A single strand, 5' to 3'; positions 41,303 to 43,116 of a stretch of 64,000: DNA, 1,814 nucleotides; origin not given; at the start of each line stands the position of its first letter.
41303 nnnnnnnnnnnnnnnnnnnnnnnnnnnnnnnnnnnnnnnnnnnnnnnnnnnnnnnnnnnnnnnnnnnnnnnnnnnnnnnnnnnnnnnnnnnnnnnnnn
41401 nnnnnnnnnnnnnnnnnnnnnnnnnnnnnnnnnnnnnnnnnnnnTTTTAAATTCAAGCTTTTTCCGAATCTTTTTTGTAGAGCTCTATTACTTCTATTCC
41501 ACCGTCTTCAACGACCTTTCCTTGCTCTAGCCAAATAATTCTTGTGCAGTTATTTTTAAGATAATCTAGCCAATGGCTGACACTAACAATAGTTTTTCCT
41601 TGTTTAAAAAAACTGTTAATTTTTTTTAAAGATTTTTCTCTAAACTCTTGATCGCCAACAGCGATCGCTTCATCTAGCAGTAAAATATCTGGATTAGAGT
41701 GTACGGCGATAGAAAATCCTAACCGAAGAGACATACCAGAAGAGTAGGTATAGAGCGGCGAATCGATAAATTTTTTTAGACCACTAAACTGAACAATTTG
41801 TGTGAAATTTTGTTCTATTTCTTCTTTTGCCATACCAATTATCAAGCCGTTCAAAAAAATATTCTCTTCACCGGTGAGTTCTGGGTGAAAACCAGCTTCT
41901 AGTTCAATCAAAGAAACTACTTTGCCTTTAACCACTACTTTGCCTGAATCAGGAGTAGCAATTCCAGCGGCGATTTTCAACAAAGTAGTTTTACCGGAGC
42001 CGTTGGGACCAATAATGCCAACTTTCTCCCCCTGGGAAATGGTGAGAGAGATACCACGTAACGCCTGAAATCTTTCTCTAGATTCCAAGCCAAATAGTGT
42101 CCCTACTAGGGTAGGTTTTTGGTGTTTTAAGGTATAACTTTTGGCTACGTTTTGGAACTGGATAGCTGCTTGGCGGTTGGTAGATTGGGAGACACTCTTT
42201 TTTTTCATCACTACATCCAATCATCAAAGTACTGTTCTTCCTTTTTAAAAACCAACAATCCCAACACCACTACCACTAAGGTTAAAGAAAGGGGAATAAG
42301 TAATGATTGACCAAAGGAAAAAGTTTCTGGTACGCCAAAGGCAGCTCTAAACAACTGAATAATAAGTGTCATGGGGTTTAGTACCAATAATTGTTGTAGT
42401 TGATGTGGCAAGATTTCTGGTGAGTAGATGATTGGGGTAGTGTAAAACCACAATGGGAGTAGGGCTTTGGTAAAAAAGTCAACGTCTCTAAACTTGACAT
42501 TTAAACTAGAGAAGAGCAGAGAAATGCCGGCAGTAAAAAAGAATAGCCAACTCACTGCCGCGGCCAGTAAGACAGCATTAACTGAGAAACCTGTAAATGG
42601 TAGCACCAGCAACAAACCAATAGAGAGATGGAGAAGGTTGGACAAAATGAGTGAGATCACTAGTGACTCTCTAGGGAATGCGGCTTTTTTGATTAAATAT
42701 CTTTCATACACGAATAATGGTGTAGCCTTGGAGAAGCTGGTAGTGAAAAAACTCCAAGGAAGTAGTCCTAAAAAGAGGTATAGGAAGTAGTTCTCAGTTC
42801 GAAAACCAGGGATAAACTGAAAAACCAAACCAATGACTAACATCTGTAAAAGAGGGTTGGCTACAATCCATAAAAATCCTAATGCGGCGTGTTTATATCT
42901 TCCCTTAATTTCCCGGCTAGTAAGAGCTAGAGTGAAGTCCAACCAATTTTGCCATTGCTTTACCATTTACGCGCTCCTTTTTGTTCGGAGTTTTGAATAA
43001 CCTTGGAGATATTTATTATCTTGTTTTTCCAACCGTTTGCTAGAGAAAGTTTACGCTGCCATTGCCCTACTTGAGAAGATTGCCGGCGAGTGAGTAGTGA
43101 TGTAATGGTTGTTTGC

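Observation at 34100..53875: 20 kb envelope glycopolymer island combining WTA-like, O-antigen-like and Arn-like modules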

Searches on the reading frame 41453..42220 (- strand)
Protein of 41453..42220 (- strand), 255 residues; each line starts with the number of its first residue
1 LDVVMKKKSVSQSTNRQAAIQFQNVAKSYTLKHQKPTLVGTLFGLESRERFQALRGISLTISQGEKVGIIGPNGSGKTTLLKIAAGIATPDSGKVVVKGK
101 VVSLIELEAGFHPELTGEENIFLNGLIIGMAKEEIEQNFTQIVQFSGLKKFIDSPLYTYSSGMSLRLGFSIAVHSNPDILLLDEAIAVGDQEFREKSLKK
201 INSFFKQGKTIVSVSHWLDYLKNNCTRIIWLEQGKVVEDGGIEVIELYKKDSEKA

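Call 4: search_protein_families(library=pfam, proteins=[window:41453-42220:-], max_evalue=0.01)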
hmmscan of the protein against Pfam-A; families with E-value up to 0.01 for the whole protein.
window:41453-42220:- (255 aa): 7 families
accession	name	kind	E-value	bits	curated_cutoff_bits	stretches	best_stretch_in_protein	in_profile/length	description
PF00005.33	ABC_tran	-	1.6e-23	84.3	25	1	54-186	1-136/137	ABC transporter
PF13304.12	AAA_21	-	4.4e-05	24.1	27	1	68-88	3-23/304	AAA domain, putative AbiEii toxin, Type IV TA system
PF00004.35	AAA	-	7.7e-05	23.6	21.2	1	69-202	3-89/131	ATPase family associated with various cellular activities (AAA)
PF13555.12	AAA_29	-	0.004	17.3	27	1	59-81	17-39/61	P-loop containing region of AAA domain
PF02463.25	SMC_N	-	0.0046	16.9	40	0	66-81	26-41/220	RecF/RecN/SMC N terminal domain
PF00006.31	ATP-synt_ab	-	0.0078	16.3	29.5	1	59-88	9-38/213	ATP synthase alpha/beta family, nucleotide-binding domain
PF13604.12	AAA_30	-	0.0086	16.3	27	0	66-96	20-50/191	AAA domain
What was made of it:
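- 41453..42220 (-): Wzt/TagH-like ABC ATPase (255 aa) without a C-terminal carbohydrate-binding extension. ABC_tran 84 bits (call 4).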

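Call 23: search_protein_families(library=ncbifam, proteins=[window:41453-42220:-], max_evalue=0.01)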
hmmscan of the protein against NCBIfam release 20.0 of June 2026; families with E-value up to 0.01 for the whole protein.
window:41453-42220:- (255 aa): 189 families (the best 25 are shown)
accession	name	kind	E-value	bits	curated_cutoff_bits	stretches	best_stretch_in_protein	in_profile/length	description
NF010065.0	PRK13545.1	equivalog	4.3e-66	223.7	538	1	20-249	5-235/549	teichoic acids export protein ATP-binding subunit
NF010066.0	PRK13546.1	equivalog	9.2e-57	192.4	320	1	19-244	4-230/264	teichoic acids export ABC transporter ATP-binding subunit TagH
NF050108.1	galactan_ABC_ATP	equivalog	5.9e-53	179.6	400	1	19-250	7-242/244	galactan export ABC transporter ATP-binding subunit Wzt/RfbE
TIGR01188.1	drrA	subfamily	1.7e-33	116.2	312.45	1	50-243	5-209/302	daunorubicin resistance ABC transporter, ATP-binding protein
TIGR04521.1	ECF_ATPase_2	equivalog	2.6e-29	102.2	330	2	119-242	104-229/279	energy-coupling factor transporter ATPase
NF010059.0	PRK13536.1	equivalog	1.3e-27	96.5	549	1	52-241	57-257/342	nodulation factor ABC transporter ATP-binding protein NodI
NF010170.0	PRK13651.1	equivalog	8.1e-27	93.9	432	2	116-241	122-248/308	cobalt transporter ATP-binding subunit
NF010060.0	PRK13537.1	equivalog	1e-26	93.6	521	1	54-241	31-229/314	nodulation factor ABC transporter ATP-binding protein NodI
TIGR01288.1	nodI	equivalog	6.4e-26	91.1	424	1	56-240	22-217/303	nodulation factor ABC transporter ATP-binding protein NodI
TIGR03375.1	type_I_sec_LssB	subfamily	3.3e-25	88.5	693.1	1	50-243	479-686/696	type I secretion system permease/ATPase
TIGR04520.1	ECF_ATPase_1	equivalog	4.8e-25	88.5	315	2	49-100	13-64/269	energy-coupling factor transporter ATPase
NF007027.0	PRK09493.1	equivalog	9.5e-25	87.3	379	1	51-243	14-221/240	glutamine ABC transporter ATP-binding protein GlnQ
TIGR01846.1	type_I_sec_HlyB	subfamily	4.2e-24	84.8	725.55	1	52-244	471-677/694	type I secretion system permease/ATPase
TIGR03740.1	galliderm_ABC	subfamily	6.6e-24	84.8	309.75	1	52-238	14-204/223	lantibiotic protection ABC transporter ATP-binding subunit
NF000355.4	ribo_prot_ABC_F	equivalog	7.7e-24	84.4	380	1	54-238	18-194/499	ribosomal protection-like ABC-F family protein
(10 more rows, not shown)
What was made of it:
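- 41453..42220 (-): The best NCBIfam matches are TagH and Wzt, at 224 and 180 bits, below the equivalog cut-offs (call 23).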

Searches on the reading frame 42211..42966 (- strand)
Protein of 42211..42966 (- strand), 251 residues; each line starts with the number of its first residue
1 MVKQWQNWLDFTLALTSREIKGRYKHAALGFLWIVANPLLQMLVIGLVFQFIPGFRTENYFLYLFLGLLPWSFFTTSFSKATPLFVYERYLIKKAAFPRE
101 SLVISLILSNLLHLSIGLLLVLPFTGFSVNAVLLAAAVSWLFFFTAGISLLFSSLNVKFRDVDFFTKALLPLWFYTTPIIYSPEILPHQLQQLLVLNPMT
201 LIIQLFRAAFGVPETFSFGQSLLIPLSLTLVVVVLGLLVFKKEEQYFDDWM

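Call 4: search_protein_families(library=pfam, proteins=[window:42211-42966:-], max_evalue=0.01)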
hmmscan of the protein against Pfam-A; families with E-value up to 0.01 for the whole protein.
window:42211-42966:- (251 aa): 1 family
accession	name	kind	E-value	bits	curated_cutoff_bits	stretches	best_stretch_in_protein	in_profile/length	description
PF01061.29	ABC2_membrane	-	2.9e-15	56.8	26.9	1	13-209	4-209/211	ABC-2 type transporter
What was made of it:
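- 42211..42966 (-): Wzm-like ABC-2 permease (251 aa). ABC2_membrane 56.8 bits (call 4).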

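Call 23: search_protein_families(library=ncbifam, proteins=[window:42211-42966:-], max_evalue=0.01)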
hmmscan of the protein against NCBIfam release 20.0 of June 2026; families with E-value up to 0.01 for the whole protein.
window:42211-42966:- (251 aa): 2 families
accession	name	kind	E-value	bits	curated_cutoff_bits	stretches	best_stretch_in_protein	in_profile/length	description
NF050109.1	galactan_ABC_perm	equivalog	2e-18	66.9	380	1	12-242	24-263/272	galactan export ABC transporter permease subunit Wzm/RfbD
NF050053.1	CapPschTportKpsM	equivalog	6.9e-11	42.6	300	1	12-243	5-250/257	capsule polysaccharide transporter KpsM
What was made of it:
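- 42211..42966 (-): NCBIfam galactan Wzm and KpsM hits are below cut-off (call 23).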
